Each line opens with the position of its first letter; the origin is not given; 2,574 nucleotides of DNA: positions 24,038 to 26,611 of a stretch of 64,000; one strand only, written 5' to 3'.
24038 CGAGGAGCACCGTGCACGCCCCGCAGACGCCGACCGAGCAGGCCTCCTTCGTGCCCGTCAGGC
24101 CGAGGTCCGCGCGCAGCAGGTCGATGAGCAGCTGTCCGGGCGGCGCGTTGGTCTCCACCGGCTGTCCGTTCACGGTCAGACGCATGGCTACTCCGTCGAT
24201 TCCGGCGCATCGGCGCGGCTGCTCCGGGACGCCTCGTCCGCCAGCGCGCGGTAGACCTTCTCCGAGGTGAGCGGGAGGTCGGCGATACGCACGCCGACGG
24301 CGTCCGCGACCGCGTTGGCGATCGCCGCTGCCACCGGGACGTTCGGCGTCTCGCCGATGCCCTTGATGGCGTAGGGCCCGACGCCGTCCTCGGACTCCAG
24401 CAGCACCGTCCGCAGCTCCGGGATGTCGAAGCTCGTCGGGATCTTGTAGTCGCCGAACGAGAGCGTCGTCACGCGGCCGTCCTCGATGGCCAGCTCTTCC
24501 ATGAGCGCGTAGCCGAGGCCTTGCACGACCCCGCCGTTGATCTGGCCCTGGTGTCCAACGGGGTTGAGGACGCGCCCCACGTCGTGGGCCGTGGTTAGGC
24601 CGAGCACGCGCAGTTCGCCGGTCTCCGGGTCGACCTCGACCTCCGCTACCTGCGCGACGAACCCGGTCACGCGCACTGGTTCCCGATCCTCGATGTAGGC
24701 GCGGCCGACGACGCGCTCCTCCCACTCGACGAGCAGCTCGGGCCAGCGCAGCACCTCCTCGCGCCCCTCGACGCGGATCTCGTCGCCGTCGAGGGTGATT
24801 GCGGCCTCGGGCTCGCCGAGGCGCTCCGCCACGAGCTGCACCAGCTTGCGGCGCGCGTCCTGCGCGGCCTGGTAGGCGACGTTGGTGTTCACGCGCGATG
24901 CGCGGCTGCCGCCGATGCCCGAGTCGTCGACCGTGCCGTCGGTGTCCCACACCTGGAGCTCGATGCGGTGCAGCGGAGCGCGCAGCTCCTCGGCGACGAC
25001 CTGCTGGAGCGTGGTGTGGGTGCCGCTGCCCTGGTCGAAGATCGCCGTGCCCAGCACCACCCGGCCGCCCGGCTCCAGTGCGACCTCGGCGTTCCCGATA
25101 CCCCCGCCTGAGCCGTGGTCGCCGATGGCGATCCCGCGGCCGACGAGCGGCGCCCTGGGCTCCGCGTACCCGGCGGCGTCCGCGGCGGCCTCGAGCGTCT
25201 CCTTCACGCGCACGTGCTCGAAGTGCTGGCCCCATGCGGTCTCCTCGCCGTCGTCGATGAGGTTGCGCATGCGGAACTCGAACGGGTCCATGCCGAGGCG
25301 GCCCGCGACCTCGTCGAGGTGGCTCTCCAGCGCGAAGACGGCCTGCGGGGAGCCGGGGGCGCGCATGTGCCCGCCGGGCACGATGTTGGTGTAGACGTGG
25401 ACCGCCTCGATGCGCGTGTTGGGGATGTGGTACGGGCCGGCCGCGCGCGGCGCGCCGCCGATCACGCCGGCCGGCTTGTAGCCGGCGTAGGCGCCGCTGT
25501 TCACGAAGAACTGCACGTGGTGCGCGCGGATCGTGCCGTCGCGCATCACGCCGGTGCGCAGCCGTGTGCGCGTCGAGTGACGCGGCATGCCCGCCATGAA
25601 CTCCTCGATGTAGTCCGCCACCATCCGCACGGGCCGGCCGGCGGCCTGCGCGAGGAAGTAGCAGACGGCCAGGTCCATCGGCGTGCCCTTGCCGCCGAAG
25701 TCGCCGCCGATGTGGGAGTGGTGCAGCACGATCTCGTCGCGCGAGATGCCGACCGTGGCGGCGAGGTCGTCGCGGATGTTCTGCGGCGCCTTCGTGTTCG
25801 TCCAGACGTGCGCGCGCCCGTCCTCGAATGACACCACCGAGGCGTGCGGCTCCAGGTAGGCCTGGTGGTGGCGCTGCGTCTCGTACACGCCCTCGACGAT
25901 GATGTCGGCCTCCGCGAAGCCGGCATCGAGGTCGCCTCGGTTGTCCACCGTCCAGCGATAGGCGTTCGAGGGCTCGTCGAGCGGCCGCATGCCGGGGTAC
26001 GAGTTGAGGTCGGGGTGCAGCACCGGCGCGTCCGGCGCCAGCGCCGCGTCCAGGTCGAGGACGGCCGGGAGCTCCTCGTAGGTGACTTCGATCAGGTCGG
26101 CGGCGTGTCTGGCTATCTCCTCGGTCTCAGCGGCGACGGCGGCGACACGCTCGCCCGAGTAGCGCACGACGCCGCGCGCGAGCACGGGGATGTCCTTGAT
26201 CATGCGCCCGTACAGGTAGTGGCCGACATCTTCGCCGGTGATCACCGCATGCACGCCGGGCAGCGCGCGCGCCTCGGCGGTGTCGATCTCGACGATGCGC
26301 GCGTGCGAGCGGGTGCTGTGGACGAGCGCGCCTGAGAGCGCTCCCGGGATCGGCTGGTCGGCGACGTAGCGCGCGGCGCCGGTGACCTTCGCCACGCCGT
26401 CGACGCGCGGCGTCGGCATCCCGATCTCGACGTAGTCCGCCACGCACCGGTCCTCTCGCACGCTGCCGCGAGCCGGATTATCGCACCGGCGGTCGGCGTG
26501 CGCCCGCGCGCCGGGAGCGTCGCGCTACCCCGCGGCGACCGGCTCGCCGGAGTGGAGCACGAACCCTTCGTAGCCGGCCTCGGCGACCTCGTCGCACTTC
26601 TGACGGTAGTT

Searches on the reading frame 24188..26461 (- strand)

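Call 57: search_protein_families(library=pfam, max_evalue=0.00001, proteins=[window:24188-26461:-])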
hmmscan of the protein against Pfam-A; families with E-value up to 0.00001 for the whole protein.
window:24188-26461:- (757 aa): 3 families
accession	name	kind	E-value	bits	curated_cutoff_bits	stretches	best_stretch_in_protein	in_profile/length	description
PF02738.23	MoCoBD_1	-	4.8e-71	239.2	27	1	164-401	6-244/244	Molybdopterin cofactor-binding domain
PF20256.3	MoCoBD_2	-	1.3e-57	195.9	27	1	421-681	4-283/283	Molybdopterin cofactor-binding domain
PF01315.27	Ald_Xan_dh_C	-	4.3e-30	104.7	31.3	1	27-132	1-110/110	Aldehyde oxidase and xanthine dehydrogenase, a/b hammerhead domain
